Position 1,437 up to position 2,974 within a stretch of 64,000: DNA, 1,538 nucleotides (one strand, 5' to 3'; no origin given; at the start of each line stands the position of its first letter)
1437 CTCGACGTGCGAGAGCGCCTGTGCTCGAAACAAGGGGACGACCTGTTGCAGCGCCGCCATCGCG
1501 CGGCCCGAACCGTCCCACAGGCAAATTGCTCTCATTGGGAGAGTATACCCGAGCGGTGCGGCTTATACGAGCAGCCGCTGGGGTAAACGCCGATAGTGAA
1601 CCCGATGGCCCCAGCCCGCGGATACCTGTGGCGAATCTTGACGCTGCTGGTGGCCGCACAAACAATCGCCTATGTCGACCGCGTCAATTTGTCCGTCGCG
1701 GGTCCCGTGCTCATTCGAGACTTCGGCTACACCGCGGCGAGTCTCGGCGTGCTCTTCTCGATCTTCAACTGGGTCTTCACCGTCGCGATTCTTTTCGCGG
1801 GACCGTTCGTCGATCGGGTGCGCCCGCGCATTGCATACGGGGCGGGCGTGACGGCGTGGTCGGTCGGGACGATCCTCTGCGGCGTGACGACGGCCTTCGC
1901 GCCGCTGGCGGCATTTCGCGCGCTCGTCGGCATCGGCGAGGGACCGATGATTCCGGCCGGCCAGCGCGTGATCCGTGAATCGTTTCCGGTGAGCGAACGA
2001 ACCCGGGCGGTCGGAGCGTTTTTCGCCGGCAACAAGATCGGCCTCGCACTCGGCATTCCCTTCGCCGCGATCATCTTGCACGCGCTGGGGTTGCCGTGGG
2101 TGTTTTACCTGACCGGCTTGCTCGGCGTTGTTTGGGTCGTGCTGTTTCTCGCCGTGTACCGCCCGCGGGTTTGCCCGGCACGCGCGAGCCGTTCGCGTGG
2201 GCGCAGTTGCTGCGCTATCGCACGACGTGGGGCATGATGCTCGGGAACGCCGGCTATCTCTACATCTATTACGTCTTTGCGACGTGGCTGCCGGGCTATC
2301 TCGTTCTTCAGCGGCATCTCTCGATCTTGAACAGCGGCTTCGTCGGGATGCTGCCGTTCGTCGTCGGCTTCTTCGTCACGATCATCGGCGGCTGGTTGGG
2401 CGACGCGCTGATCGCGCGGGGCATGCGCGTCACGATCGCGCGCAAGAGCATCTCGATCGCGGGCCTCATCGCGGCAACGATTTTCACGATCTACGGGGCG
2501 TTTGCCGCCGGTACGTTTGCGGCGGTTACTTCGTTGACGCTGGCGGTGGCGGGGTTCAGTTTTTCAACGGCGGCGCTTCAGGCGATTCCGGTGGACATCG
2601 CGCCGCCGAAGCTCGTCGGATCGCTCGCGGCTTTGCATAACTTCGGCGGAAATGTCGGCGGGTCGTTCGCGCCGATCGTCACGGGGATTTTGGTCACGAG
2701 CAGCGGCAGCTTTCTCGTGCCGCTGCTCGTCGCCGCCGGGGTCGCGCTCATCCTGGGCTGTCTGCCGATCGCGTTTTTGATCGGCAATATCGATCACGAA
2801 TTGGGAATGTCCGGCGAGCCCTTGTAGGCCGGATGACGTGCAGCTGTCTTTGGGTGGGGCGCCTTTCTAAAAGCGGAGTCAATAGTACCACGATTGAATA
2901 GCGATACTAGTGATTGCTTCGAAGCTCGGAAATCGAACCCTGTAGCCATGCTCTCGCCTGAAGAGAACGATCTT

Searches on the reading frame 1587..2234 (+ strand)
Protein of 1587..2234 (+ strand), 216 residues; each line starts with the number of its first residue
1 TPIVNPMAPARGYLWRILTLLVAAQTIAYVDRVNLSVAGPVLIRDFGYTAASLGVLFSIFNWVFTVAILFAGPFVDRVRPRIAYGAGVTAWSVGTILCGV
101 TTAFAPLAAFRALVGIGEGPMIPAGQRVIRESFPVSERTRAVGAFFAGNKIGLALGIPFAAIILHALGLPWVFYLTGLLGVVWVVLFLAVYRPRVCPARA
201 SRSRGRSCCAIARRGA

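Call 62: search_protein_families(library=pfam, max_evalue=0.001, proteins=[window:1587-2234:+])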
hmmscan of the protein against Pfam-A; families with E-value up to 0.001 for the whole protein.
window:1587-2234:+ (216 aa): 3 families
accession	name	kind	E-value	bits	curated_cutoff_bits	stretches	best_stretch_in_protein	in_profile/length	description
PF07690.21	MFS_1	-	8e-35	120.8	33.4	1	22-194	2-175/347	Major Facilitator Superfamily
PF06779.20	MFS_4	-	0.00018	21.4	26.3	1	39-193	16-172/364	Uncharacterised MFS-type transporter YbfB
PF00083.30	Sugar_tr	-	0.00026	20.5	22.3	1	50-186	45-187/452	Sugar (and other) transporter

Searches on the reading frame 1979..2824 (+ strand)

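Call 62: search_protein_families(library=pfam, max_evalue=0.001, proteins=[window:1979-2824:+])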
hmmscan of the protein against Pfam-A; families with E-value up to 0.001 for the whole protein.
window:1979-2824:+ (282 aa): 1 family
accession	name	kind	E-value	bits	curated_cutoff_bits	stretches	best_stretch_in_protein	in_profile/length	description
PF07690.21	MFS_1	-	7.2e-14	51.9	33.4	2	155-267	61-172/347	Major Facilitator Superfamily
